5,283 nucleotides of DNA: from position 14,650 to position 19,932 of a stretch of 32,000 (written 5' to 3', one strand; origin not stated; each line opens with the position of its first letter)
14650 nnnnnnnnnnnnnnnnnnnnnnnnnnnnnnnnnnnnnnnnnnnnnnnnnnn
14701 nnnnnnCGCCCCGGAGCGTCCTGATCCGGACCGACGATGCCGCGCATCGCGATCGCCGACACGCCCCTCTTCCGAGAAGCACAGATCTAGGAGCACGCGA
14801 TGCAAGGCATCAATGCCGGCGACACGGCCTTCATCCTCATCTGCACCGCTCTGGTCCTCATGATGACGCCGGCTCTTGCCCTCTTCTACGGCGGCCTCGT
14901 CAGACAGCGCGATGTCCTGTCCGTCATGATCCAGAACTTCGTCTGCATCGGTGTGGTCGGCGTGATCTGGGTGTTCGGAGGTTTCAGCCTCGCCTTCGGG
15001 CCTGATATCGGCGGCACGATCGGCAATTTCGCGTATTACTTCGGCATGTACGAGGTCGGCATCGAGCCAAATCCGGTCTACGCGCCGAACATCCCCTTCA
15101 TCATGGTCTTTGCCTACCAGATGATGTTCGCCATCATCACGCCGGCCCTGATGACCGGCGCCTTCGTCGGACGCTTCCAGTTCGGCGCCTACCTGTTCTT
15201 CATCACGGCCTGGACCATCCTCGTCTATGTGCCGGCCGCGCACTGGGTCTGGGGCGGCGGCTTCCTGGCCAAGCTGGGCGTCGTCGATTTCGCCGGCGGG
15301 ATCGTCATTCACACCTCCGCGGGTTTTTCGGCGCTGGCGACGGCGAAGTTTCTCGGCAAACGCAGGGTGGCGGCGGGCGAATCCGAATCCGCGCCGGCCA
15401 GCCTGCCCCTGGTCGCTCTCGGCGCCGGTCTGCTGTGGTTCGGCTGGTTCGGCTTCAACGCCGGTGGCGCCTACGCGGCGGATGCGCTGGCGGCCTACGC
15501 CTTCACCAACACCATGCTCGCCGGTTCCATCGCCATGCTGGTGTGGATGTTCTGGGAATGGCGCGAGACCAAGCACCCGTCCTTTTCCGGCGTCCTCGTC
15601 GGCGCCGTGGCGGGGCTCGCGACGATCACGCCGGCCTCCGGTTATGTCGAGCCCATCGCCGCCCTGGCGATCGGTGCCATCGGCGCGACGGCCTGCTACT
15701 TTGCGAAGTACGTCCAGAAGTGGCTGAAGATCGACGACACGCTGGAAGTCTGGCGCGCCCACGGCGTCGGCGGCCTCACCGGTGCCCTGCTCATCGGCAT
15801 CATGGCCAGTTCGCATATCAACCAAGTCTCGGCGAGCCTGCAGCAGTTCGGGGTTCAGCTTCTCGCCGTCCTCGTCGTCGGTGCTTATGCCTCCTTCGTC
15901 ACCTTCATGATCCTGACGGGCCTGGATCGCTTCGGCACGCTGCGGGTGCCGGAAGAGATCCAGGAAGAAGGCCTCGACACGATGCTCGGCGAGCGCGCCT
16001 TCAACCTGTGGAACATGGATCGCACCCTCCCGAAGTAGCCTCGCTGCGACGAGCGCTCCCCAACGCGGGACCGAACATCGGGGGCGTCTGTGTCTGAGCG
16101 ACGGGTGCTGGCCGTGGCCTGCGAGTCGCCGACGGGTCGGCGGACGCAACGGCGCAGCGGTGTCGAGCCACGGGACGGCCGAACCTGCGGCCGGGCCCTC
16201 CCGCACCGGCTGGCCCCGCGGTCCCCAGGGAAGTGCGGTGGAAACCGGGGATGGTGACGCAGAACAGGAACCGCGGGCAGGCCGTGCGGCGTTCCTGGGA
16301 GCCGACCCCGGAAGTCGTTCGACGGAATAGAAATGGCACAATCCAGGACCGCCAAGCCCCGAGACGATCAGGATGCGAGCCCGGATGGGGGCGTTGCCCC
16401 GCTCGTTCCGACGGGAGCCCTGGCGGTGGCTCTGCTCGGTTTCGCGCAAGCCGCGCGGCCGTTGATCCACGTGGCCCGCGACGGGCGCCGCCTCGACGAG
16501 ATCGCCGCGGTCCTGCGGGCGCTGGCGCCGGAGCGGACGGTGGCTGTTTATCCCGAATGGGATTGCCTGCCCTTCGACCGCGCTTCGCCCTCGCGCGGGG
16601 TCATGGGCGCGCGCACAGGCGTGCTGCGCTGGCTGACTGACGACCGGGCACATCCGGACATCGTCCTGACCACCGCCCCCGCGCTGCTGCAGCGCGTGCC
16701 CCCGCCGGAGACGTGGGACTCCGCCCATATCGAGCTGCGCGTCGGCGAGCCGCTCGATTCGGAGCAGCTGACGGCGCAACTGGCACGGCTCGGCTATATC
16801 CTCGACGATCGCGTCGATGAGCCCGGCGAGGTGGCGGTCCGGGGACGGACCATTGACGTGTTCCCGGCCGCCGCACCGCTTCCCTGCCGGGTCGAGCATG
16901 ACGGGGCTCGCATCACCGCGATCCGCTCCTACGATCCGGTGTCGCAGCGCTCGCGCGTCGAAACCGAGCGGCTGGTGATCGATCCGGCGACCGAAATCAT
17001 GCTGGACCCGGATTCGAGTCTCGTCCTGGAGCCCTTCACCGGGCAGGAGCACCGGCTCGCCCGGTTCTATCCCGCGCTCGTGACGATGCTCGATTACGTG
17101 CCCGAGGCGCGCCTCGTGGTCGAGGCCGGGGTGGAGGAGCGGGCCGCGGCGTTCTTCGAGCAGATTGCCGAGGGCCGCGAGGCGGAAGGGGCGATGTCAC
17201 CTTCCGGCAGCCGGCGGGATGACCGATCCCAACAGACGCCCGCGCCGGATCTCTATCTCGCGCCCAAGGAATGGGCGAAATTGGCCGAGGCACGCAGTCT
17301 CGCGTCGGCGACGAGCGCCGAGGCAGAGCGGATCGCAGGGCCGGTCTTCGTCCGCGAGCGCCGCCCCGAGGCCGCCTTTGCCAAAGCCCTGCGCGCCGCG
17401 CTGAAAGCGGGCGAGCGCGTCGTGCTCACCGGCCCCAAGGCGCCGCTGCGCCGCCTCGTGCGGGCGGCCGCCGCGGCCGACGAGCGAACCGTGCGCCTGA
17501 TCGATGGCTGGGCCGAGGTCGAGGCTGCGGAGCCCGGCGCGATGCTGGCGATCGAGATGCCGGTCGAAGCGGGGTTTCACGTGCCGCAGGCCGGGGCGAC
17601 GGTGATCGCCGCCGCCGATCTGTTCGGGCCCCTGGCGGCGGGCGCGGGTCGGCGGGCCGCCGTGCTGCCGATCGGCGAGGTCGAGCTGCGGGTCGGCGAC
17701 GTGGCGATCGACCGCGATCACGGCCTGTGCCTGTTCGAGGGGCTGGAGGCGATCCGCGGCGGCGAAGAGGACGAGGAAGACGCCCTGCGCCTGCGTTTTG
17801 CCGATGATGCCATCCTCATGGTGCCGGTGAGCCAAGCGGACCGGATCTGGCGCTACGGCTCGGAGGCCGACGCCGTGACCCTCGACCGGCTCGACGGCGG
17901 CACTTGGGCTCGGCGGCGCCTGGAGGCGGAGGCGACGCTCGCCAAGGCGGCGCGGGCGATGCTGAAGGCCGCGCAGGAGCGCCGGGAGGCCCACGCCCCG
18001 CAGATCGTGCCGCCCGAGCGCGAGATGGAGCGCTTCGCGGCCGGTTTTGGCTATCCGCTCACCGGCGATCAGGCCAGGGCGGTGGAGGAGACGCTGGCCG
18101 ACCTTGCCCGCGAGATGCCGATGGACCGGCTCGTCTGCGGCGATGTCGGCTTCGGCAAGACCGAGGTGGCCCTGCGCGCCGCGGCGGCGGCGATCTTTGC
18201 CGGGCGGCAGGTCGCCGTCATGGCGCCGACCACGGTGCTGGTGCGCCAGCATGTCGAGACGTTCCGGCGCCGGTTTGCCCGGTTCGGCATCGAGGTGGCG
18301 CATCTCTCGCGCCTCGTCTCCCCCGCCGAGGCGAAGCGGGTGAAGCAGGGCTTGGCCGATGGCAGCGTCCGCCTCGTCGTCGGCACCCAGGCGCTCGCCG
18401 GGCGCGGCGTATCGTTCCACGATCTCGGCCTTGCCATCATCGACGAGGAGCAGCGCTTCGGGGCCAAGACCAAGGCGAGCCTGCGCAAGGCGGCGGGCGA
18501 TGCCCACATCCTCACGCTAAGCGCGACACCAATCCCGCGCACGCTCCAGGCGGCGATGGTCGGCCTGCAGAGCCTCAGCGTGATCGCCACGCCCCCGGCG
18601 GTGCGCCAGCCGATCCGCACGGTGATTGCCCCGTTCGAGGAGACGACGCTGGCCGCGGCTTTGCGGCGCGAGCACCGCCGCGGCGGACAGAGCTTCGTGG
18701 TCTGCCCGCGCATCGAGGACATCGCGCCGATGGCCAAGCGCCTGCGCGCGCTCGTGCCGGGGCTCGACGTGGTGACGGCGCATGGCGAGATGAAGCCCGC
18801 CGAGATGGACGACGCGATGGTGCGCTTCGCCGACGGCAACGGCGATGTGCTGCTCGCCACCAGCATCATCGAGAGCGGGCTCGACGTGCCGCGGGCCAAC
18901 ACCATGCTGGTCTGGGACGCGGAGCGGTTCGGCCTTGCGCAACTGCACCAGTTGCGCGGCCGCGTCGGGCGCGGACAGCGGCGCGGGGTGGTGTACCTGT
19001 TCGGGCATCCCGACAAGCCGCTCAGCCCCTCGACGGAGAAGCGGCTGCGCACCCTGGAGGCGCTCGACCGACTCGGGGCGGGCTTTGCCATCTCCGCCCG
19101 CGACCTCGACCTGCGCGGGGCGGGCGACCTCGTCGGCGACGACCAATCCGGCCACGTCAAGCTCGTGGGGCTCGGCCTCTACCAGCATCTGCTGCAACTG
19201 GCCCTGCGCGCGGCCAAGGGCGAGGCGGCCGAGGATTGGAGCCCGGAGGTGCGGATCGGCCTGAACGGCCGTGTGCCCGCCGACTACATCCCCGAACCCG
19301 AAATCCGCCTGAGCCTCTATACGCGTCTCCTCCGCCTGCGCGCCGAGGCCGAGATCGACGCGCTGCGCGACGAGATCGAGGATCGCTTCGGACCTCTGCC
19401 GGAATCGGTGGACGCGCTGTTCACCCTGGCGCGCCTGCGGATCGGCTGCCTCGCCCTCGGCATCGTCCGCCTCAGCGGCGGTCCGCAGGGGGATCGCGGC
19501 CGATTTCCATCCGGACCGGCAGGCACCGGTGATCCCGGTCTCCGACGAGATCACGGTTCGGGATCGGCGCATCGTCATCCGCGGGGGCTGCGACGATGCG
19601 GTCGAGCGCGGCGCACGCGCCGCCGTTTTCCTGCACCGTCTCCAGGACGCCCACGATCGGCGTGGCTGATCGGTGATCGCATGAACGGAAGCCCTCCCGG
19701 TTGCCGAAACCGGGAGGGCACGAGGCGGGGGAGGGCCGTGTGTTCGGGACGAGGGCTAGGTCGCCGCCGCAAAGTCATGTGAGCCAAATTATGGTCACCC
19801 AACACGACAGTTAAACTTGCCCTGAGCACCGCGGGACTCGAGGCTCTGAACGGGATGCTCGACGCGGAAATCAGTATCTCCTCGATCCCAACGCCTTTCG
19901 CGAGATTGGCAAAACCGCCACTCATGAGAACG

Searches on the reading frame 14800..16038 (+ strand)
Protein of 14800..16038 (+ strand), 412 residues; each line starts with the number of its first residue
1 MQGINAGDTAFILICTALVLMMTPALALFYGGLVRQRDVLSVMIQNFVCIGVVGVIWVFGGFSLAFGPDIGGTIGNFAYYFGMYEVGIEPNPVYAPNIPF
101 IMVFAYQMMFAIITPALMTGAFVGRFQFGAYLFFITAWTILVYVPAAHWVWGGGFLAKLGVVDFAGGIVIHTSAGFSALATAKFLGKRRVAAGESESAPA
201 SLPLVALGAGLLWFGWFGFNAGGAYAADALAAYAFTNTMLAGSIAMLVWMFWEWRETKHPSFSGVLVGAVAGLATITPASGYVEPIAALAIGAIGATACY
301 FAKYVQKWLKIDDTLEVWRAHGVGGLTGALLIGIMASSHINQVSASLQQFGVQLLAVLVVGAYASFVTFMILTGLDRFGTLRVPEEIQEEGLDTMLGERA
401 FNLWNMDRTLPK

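Call 26: search_protein_families(library=pfam, proteins=[window:14800-16038:+])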
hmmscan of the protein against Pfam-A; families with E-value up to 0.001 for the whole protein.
window:14800-16038:+ (412 aa): 1 family
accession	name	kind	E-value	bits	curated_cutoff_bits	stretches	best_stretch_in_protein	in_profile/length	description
PF00909.26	Ammonium_transp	-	2.9e-105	352.7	23.2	1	10-395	1-392/399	Ammonium Transporter Family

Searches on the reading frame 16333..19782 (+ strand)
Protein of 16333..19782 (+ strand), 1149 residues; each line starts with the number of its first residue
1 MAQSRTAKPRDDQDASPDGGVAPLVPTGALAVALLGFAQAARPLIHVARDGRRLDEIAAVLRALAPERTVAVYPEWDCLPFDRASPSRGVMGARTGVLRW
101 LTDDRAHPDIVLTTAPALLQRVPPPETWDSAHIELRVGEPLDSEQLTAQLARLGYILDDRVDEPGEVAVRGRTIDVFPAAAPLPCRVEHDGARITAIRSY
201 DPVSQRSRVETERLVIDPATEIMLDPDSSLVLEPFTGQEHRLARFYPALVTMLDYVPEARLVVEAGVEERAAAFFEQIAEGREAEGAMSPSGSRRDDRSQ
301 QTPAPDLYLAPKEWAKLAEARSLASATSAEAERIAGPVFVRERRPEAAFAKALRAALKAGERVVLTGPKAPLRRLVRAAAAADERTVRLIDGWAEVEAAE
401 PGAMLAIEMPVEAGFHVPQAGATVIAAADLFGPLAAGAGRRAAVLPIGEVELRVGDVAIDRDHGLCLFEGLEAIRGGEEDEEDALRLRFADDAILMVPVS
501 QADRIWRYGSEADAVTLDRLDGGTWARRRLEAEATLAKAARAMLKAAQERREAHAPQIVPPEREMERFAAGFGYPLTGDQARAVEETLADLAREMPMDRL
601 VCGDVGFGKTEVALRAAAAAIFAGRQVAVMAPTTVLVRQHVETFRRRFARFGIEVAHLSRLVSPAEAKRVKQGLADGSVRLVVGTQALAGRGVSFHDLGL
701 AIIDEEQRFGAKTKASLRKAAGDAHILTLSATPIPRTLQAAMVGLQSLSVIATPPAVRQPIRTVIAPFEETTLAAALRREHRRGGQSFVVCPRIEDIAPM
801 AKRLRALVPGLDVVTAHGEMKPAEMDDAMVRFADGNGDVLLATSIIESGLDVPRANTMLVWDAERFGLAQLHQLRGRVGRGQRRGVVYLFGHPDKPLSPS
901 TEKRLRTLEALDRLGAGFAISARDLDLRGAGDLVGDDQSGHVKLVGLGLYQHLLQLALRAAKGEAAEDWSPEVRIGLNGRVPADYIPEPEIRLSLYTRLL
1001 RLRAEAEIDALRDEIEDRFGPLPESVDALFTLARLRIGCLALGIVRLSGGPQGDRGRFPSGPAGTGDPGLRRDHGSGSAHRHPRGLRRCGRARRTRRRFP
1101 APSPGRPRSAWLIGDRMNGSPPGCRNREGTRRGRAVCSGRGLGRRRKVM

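Call 70: search_protein_families(library=pfam, proteins=[window:16333-19782:+])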
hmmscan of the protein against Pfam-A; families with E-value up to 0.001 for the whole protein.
window:16333-19782:+ (1149 aa): 6 families
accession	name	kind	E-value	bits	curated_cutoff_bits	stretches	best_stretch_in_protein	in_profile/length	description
PF00271.37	Helicase_C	-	1e-22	80.9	23.5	1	777-880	10-108/110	Helicase conserved C-terminal domain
PF00270.35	DEAD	-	3.6e-21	76.1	26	1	579-739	3-165/167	DEAD/DEAH box helicase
PF03461.20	TRCF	-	4.2e-19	69.1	25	1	977-1056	3-82/95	TRCF domain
PF17757.6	UvrB_inter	-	3.3e-17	62.8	22.9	1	133-221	1-90/91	UvrB interaction domain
PF02559.22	CarD_TRCF_RID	-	2.1e-09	37.7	23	1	452-508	1-56/57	CarD-like/TRCF RID domain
PF14814.11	UB2H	-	9.5e-05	22.8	27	1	135-177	1-43/85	Bifunctional transglycosylase second domain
